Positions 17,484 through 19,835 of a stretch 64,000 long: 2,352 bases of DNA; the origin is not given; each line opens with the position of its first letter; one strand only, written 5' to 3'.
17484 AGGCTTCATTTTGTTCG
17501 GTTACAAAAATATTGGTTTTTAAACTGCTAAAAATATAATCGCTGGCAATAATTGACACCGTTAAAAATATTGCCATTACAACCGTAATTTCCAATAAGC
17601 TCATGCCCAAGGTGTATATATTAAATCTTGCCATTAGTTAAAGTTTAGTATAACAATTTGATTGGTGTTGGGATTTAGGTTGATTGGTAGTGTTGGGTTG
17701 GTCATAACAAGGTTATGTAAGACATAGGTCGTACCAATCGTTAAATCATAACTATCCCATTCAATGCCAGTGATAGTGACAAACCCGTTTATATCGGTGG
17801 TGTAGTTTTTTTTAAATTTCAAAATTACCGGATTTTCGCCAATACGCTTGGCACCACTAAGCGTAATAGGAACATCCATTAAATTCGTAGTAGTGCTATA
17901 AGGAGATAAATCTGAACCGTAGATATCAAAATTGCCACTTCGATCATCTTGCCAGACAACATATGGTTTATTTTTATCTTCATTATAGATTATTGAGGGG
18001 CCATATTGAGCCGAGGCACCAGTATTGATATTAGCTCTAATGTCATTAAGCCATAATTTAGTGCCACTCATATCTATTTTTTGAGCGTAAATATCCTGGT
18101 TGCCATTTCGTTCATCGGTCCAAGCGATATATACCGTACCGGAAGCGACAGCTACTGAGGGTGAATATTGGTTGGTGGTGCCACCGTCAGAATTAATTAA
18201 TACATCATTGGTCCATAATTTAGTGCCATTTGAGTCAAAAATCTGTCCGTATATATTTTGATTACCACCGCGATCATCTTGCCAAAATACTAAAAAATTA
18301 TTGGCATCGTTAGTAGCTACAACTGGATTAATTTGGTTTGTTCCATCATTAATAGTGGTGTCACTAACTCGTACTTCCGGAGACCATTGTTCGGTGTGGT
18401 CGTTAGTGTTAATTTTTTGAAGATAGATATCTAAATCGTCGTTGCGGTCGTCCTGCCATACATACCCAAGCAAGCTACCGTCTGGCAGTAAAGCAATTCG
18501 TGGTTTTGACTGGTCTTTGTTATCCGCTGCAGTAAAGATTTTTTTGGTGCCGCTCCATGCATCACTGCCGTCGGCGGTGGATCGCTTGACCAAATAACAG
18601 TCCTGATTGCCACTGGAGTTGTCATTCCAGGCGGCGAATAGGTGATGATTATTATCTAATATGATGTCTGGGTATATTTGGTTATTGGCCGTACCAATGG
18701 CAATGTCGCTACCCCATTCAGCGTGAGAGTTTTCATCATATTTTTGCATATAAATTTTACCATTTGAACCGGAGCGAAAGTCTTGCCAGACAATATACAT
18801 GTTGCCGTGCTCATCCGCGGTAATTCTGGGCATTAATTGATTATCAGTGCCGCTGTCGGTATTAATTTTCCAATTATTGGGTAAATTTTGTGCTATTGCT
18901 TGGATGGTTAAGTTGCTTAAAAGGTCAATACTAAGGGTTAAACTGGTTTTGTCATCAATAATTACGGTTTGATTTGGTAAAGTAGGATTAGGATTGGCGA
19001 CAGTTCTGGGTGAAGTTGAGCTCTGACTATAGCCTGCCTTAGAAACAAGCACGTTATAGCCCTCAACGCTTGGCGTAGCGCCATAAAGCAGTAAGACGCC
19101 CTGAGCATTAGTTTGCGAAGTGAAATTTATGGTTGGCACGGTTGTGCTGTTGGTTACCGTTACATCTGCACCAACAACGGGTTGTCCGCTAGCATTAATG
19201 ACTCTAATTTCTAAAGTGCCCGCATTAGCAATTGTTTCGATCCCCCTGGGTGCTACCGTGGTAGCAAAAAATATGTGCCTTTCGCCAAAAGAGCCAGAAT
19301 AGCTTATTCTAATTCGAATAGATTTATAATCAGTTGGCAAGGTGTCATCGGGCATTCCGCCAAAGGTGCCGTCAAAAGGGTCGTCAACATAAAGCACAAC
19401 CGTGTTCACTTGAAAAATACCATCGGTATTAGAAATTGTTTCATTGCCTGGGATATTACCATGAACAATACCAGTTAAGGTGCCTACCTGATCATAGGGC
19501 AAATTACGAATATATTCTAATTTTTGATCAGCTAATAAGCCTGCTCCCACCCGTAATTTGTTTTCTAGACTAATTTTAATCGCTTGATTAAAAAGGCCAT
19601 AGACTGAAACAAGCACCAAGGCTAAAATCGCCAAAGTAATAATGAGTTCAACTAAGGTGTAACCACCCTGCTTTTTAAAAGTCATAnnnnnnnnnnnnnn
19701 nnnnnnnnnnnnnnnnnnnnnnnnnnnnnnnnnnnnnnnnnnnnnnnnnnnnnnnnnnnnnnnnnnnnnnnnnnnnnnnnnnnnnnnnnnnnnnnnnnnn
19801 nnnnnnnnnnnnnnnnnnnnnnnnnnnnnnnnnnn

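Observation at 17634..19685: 683-aa pilin-like protein fused to Ig-like domains and a six-repeat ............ propeller: candidate pilus-tip adhesin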

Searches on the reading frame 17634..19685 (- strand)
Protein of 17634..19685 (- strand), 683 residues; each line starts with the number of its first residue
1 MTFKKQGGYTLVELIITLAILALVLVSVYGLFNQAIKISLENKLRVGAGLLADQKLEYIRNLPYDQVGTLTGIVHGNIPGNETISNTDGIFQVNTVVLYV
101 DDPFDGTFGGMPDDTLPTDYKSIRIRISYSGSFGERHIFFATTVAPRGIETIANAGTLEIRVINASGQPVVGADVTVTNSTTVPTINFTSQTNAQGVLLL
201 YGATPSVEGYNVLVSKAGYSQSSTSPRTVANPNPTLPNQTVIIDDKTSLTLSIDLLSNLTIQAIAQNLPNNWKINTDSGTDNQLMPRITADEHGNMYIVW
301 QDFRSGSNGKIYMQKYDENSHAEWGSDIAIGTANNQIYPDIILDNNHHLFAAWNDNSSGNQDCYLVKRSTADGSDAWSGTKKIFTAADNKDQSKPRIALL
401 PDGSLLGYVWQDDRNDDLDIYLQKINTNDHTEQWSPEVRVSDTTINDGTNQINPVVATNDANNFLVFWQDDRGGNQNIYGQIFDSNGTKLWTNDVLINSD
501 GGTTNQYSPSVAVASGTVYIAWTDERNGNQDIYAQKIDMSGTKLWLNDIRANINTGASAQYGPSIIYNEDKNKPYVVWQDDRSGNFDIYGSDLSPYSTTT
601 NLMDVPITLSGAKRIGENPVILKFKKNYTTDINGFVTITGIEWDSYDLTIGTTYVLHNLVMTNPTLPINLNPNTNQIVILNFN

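Call 6: search_protein_families(library=pfam, proteins=[window:17634-19685:-], max_evalue=0.1)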
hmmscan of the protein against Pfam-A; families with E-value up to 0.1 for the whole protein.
window:17634-19685:- (683 aa): 5 families
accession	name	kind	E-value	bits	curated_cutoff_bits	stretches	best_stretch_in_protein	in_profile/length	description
PF15892.11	BNR_4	-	1.5e-07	31.5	27.3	2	286-355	97-171/272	BNR repeat-containing family member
PF07963.17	N_methyl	-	2.5e-07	30.4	21.2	1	4-29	2-27/27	Prokaryotic N-terminal methylation motif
PF13620.12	CarboxypepD_reg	-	8.5e-06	26.5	32.3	1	157-233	1-73/82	Carboxypeptidase regulatory-like domain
PF02369.22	Big_1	-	0.014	15.9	34.9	1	157-221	20-85/93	Bacterial Ig-like domain (group 1)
PF24107.1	DUF7382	-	0.028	14.7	27.4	0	157-197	21-61/65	Domain of unknown function (DUF7382)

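Call 7: search_protein_families(library=ncbifam, proteins=[window:17634-19685:-], max_evalue=0.1)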
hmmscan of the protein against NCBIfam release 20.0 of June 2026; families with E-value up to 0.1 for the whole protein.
window:17634-19685:- (683 aa): 9 families
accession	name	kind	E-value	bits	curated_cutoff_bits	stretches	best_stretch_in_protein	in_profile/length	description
TIGR04275.1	beta_prop_Msarc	repeat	1.2e-17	63.4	85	4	575-594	20-39/40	beta-propeller repeat protein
TIGR02532.1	IV_pilin_GFxxxE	domain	4.9e-05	23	16.3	1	6-28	1-23/24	prepilin-type N-terminal cleavage/methylation domain-containing protein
NF041013.1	T4P_ComGE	equivalog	0.007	16.4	49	1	4-41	1-38/83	competence type IV pilus minor pilin ComGE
TIGR01707.1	gspI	equivalog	0.013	16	44.35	1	8-54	1-47/101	type II secretion system minor pseudopilin GspI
TIGR01711.1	gspJ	equivalog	0.023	14.5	64.85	1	7-37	1-31/192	type II secretion system minor pseudopilin GspJ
TIGR02523.1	type_IV_pilV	equivalog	0.028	14.9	52.2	0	6-61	1-56/139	type IV pilus modification protein PilV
NF047828.1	T3SSXpsI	equivalog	0.033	14.2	150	1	6-38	1-33/132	type II secretion system protein XpsI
NF041002.1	pilin_ComGF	equivalog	0.048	13.9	80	0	7-39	2-34/139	competence type IV pilus minor pilin ComGF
NF007800.0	PRK10506.1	equivalog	0.051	13.4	158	1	3-31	5-31/163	prepilin peptidase-dependent protein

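Call 8: find_homologous_proteins(query=window:17634-19685:-, max_evalue=0.001)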
Query window:17634-19685:- (683 aa): 200 proteins with E <= 0.001 among 8000 candidates; the best 120 are listed.
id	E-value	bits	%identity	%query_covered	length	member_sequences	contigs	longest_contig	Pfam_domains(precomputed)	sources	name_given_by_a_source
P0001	0.0e+0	1542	100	100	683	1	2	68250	PF07963.18,PF15892.12,PF13620.13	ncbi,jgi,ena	ncbi:MAG: prepilin-type N-terminal cleavage/methylation domain-containing protein [Candidatus Falkow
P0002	5.9e-273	925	51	99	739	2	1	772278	PF07963.18,PF13620.13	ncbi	-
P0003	1.4e-268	911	50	99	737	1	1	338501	PF13620.13,PF24107.2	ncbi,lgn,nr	ncbi:hypothetical protein HGA34_00840 [Candidatus Falkowbacteria bacterium]|nr:hypothetical protein 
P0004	7.2e-262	889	48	98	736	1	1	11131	PF13620.13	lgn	-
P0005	9.8e-257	872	46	98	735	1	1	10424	PF07963.18,PF13620.13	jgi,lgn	jgi:prepilin-type N-terminal cleavage/methylation domain-containing protein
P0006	2.3e-242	824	47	100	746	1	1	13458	PF07963.18,PF04616.21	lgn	-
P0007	1.7e-237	808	46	100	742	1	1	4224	PF07963.18,PF15892.12,PF13620.13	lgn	-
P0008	9.1e-230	783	45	99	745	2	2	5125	PF07963.18,PF15892.12,PF13620.13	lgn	-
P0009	3.1e-225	768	45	99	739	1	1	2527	PF07963.18,PF13620.13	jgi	-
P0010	3.1e-225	768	50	99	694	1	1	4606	PF07963.18,PF13620.13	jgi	jgi:prepilin-type N-terminal cleavage/methylation domain-containing protein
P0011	4.8e-225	767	47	99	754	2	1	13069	PF13620.13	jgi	-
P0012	3.1e-224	764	47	99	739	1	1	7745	PF07963.18,PF13620.13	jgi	jgi:prepilin-type N-terminal cleavage/methylation domain-containing protein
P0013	4.3e-224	764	45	100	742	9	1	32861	PF13620.13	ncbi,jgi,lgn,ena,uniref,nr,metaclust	ncbi:hypothetical protein A3H66_01270 [Candidatus Falkowbacteria bacterium RIFCSPLOWO2_02_FULL_45_21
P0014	1.2e-221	756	46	98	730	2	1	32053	-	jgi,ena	-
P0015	2.9e-221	755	44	98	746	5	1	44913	PF07963.18,PF06739.18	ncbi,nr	ncbi:prepilin-type N-terminal cleavage/methylation domain-containing protein [Candidatus Falkowbacte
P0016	3.0e-221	755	45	99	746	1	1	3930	PF07963.18,PF13620.13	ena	-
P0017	3.2e-220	751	46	99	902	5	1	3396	PF07963.18,PF13620.13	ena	-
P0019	2.9e-217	741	46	99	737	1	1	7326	PF07963.18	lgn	-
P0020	2.6e-216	738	44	100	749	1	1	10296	PF07963.18,PF15892.12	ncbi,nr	ncbi:MAG: prepilin-type N-terminal cleavage/methylation domain-containing protein [Patescibacteria g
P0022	5.0e-215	734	40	100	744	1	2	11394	PF07963.18,PF15892.12,PF13620.13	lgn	-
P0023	2.6e-213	728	45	100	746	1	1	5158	PF13620.13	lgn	-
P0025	2.4e-212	725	44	99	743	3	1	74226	PF07963.18,PF13620.13,PF06739.18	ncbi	-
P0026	2.7e-212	725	44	99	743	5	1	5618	PF13620.13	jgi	-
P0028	3.8e-210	718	45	99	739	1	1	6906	PF07963.18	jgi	jgi:prepilin-type N-terminal cleavage/methylation domain-containing protein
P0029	9.6e-210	717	45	99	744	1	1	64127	PF13620.13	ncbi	-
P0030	4.1e-207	708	44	92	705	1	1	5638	PF13620.13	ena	-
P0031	2.4e-205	702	48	100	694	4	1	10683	PF07963.18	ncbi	-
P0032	5.3e-205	701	43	99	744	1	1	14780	PF13620.13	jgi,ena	-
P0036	9.1e-184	631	39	98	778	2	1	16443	PF07963.18,PF13620.13,PF24107.2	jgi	-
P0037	1.2e-178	614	39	99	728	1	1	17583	PF15892.12,PF13620.13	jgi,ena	-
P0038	1.8e-176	607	37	99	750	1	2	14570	PF13620.13,PF04616.21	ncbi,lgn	-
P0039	2.3e-171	590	40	100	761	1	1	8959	PF07963.18,PF15892.12,PF13620.13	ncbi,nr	ncbi:MAG: carboxypeptidase regulatory-like domain-containing protein [Patescibacteria group bacteriu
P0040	8.0e-171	588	39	98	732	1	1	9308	PF13620.13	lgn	-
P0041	1.2e-170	587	38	99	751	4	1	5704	PF07963.18,PF13620.13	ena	-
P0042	1.5e-169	584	39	99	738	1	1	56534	PF13620.13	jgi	jgi:type II secretory pathway pseudopilin PulG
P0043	4.8e-169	582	43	100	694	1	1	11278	PF07963.18,PF13620.13,PF04616.21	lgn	-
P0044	1.2e-167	577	38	99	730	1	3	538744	PF13620.13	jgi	jgi:hypothetical protein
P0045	8.5e-166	571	38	99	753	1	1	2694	PF07963.18,PF13620.13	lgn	-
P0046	2.3e-165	570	38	99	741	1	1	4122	PF07963.18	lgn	-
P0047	1.1e-164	568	38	99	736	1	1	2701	PF07963.18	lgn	-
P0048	2.0e-164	567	38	98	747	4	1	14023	PF07963.18,PF13620.13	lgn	-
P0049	2.5e-164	566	36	99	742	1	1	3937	PF07963.18,PF13620.13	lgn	-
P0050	3.0e-164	566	37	99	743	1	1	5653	PF15892.12,PF13620.13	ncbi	-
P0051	6.0e-164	565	36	99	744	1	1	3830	PF02369.23,PF13620.13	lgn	-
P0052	2.8e-161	556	37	99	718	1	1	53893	PF07963.18,PF13620.13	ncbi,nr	ncbi:carboxypeptidase regulatory-like domain-containing protein [Candidatus Falkowbacteria bacterium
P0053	3.6e-161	556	38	99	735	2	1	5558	PF07963.18,PF13620.13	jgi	-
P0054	1.1e-160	554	39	99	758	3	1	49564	PF15892.12,PF13620.13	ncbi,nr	ncbi:MAG: carboxypeptidase regulatory-like domain-containing protein [bacterium]|nr:carboxypeptidase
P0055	2.1e-160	553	39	98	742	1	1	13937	PF07963.18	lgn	-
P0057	5.2e-159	549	37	96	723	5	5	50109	PF13620.13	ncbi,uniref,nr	ncbi:hypothetical protein A2331_00170 [Candidatus Falkowbacteria bacterium RIFOXYB2_FULL_34_18]|unir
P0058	2.7e-155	537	38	99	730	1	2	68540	PF07963.18,PF13620.13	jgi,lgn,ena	-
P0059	3.6e-153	530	40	100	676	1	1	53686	PF13620.13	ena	-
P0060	4.6e-153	529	37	99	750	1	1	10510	PF13620.13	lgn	-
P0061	2.2e-152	527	37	99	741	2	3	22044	PF13620.13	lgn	-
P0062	1.6e-151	524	39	64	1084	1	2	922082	PF13620.13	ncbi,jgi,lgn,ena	ncbi:MAG: hypothetical protein WC675_01700 [Patescibacteria group bacterium]|jgi:hypothetical protei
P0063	6.3e-151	522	35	99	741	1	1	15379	PF13620.13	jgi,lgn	-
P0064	1.0e-149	518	37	99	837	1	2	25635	PF13620.13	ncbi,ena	-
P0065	3.7e-148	513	34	99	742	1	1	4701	PF07963.18,PF15892.12,PF13620.13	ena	-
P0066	1.2e-146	508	38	98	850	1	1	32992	PF13715.13,PF07963.18,PF02369.23,PF24025.2,PF15892.12,PF13620.13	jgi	jgi:prepilin-type N-terminal cleavage/methylation domain-containing protein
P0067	3.2e-144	500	47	76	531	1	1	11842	PF07963.18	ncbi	ncbi:MAG: prepilin-type N-terminal cleavage/methylation domain-containing protein, partial [Candidat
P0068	1.4e-143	498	38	64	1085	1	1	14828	PF13620.13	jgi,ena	-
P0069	1.7e-138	481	34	99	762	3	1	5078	PF07963.18,PF13620.13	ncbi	-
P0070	1.8e-138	481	35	83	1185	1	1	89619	PF13620.13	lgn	-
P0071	1.2e-137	478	40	64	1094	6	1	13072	PF13620.13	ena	-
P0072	1.0e-136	475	35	98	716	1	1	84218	PF13620.13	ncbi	-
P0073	4.1e-134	467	38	72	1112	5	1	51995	PF07963.18,PF17802.8,PF15892.12,PF13620.13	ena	-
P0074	8.7e-133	462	34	99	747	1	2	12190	PF13620.13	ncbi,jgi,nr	ncbi:carboxypeptidase regulatory-like domain-containing protein [Candidatus Falkowbacteria bacterium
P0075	1.8e-103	365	32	99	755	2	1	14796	PF07963.18,PF13620.13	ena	-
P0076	2.8e-101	358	32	99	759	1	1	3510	PF07963.18,PF13620.13,PF04616.21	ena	-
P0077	6.8e-77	278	28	99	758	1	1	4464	PF07963.18,PF13620.13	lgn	-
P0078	4.1e-63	232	27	96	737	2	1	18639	PF13620.13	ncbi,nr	ncbi:MAG: hypothetical protein PHI66_04500, partial [Candidatus Pacebacteria bacterium]|nr:hypotheti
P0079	9.4e-63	231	40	38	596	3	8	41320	PF13715.13,PF07963.18,PF17802.8,PF13620.13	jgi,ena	-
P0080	9.9e-63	231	39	41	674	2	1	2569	PF04480.19,PF17802.8,PF13620.13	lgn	-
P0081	1.9e-62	230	38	38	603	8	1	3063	PF13715.13,PF07963.18,PF17802.8,PF13620.13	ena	-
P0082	4.1e-61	225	43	38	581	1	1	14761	PF13715.13,PF07963.18,PF17802.8,PF13620.13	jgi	jgi:prepilin-type N-terminal cleavage/methylation domain-containing protein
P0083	4.2e-61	225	44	38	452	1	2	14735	PF13620.13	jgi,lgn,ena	-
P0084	6.3e-60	221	38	39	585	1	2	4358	PF13715.13,PF17802.8,PF13620.13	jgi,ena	-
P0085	1.7e-59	220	40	38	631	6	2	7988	PF13715.13,PF13620.13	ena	-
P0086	2.6e-59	219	38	38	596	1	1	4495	PF13715.13,PF07963.18,PF17802.8,PF13620.13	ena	-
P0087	2.8e-59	219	36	52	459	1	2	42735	PF13620.13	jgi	jgi:hypothetical protein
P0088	4.7e-58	215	41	38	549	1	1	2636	PF13715.13,PF02369.23,PF17802.8,PF13620.13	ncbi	-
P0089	5.8e-58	215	39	39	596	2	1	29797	PF13715.13,PF07963.18,PF13620.13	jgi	jgi:hypothetical protein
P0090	5.7e-57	212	40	38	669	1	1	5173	PF13715.13,PF07963.18,PF17802.8,PF13620.13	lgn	-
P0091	1.5e-56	210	39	38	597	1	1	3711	PF13715.13,PF13620.13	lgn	-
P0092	4.7e-56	209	37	38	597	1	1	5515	PF13715.13,PF07963.18,PF17802.8,PF13620.13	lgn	-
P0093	3.1e-55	206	38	36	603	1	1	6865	PF13715.13,PF07963.18,PF17802.8,PF13620.13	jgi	-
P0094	4.0e-55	206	41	39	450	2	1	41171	PF13620.13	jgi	-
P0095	5.9e-55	205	38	39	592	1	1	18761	PF13715.13,PF13620.13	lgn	-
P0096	7.6e-55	205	39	35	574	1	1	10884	PF13715.13,PF17802.8,PF13620.13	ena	-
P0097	8.5e-55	205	38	35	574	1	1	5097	PF13715.13,PF17802.8,PF13620.13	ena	-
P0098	1.0e-54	204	38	35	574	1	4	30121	PF13715.13,PF17802.8,PF13620.13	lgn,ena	-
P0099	4.0e-54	202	36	33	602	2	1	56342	PF17802.8,PF13620.13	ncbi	-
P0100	4.1e-54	202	36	38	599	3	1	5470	PF13715.13,PF07963.18,PF17802.8,PF13620.13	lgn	-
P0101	7.3e-54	201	39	38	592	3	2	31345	PF13620.13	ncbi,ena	-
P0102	9.7e-54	201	38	40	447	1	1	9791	PF07963.18,PF17802.8,PF13620.13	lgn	-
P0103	1.2e-53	201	40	38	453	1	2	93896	PF17802.8,PF13620.13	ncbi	-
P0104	1.2e-53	201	41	38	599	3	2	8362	PF07963.18,PF13620.13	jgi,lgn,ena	-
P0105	4.0e-53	199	34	38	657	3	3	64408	PF13715.13,PF07963.18,PF17802.8,PF13620.13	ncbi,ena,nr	ncbi:MAG TPA: hypothetical protein DEF59_03220 [Candidatus Magasanikbacteria bacterium]|nr:hypotheti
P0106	4.7e-53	199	39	38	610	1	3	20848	PF13715.13,PF07963.18,PF13620.13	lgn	-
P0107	6.2e-53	198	41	37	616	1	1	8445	PF13715.13,PF13620.13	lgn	-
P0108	6.8e-53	198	40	39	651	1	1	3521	PF13715.13,PF07963.18,PF17802.8,PF13620.13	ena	-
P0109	7.7e-53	198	34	39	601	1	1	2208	PF13715.13,PF07963.18,PF17802.8,PF13620.13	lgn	-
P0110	2.2e-52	197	38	38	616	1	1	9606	PF08308.18,PF17802.8,PF13620.13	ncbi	-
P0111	6.5e-52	195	38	38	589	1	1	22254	PF07963.18,PF13620.13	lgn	-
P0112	6.5e-52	195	34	32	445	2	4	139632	PF07963.18,PF13620.13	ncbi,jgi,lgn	jgi:Tfp pilus assembly major pilin PilA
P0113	9.4e-52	194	39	37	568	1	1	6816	PF13620.13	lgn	-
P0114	1.0e-51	194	38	38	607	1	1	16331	PF13715.13,PF17802.8,PF13620.13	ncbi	-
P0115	1.3e-51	194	37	39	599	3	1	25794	PF13715.13,PF07963.18,PF13620.13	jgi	-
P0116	1.6e-51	194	39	38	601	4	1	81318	PF13715.13,PF07963.18,PF17802.8,PF13620.13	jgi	jgi:prepilin-type N-terminal cleavage/methylation domain-containing protein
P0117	1.6e-51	194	38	37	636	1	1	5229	PF13715.13,PF08308.18,PF13620.13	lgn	-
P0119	2.3e-51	193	36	40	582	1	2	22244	PF07963.18,PF17802.8,PF13620.13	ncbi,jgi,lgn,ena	jgi:prepilin-type N-terminal cleavage/methylation domain-containing protein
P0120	7.4e-51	191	39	36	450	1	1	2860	PF13620.13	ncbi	-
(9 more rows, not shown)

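Call 9: search_solved_structures(query=window:17634-19685:-, max_evalue=1, show_alignments=2)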
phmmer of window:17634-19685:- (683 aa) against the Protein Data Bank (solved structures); distinct sequences matched with E-value up to 1: 0.

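Call 15: search_protein_families(library=pfam, alignment_id=A1, max_evalue=0.01)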
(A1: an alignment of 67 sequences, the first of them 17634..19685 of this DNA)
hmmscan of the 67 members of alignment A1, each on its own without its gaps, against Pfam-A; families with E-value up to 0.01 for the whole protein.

A. member 1, window:17634-19685:- (683 aa): 3 families
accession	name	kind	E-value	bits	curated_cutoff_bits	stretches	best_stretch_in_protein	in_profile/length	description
PF15892.11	BNR_4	-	1.5e-07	31.5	27.3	2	286-355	97-171/272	BNR repeat-containing family member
PF07963.17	N_methyl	-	2.5e-07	30.4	21.2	1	4-29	2-27/27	Prokaryotic N-terminal methylation motif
PF13620.12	CarboxypepD_reg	-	8.5e-06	26.5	32.3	1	157-233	1-73/82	Carboxypeptidase regulatory-like domain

B. families by the number of members that match (of 67 scanned): 26 families (the first 25 are shown)
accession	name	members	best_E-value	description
PF13620.12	CarboxypepD_reg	67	8.6e-12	Carboxypeptidase regulatory-like domain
PF07963.17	N_methyl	57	1.8e-08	Prokaryotic N-terminal methylation motif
PF15892.11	BNR_4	18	2.9e-12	BNR repeat-containing family member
PF02369.22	Big_1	17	1.9e-05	Bacterial Ig-like domain (group 1)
PF04616.20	Glyco_hydro_43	10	8.7e-07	Glycosyl hydrolases family 43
PF24107.1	DUF7382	9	1.6e-05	Domain of unknown function (DUF7382)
PF06739.17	SBBP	8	1.4e-09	Beta-propeller repeat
PF17802.7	SpaA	8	0.00014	Prealbumin-like fold domain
PF21414.2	SMK_beta_su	6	1.1e-05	Salt-mediated killer protoxin 1, beta subunit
PF13715.12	CarbopepD_reg_2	5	0.00022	CarboxypepD_reg-like domain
PF24025.1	Ig_DR_A0283-like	4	0.0025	DR_A0283-like, Ig-like domain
PF07372.17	DUF1491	3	0.00063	Protein of unknown function (DUF1491)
PF22902.2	NOMO1-like_9th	2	5.7e-05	BOS complex subunit NOMO1-like, beta sandwich domain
PF20622.4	Big_15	2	0.00094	Bacterial Ig domain (Big_16)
PF17936.7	Big_6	2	0.0026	Bacterial Ig domain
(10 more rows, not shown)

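Call 24: predict_structure(alignment_id=A1)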
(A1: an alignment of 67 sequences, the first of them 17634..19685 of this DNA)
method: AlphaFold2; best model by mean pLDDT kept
length: 683 residues; sequences in the alignment: 67
mean_pLDDT: 89.5   pTM: 0.73
mean pLDDT of the five models: 89.5, 89.1, 87.7, 87.5, 86.0
residues with pLDDT >= 90: 419; 70-90: 242; 50-70: 17; < 50: 5
segments of 3 or more residues with pLDDT < 50: 1-5
pLDDT, mean of each block of 10 residues (from residue 1): 51 84 91 92 93 93 91 90 90 93 83 84 93 92 82 86 96 96 90 95 93 97 95 96 92 97 93 79 93 90 86 87 83 86 90 86 86 75 77 92 91 90 91 91 85 94 94 86 93 82 81 93 88 91 85 87 93 93 91 88 97 94 97 97 95 91 90 95 93
secondary structure, 60 per line:
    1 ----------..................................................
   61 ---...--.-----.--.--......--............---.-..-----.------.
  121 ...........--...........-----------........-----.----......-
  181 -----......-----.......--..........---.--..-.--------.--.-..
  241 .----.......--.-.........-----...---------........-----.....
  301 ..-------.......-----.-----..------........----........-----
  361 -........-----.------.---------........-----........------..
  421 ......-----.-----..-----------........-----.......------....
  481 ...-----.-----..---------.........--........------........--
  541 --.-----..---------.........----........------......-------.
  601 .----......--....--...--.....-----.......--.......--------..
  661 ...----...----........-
elements in order: H11-60 E81-86 E89-100 E120-131 E134-144 E156-163 E174-179 E186-191 E197-203 E206-215 E239-241 E246-252 E257-265 E271-273 E283-290 E296-302 E310-316 E336-343 E348-355 E362-369 E392-399 E405-412 E419-426 E451-458 E464-470 E477-483 E506-514 E517-524 E531-538 E560-568 E573-580 E587-592 E606-611 E614-617 E620-622 E625-629 E635-641 E644-650 E659-663 E668-670 E675-682
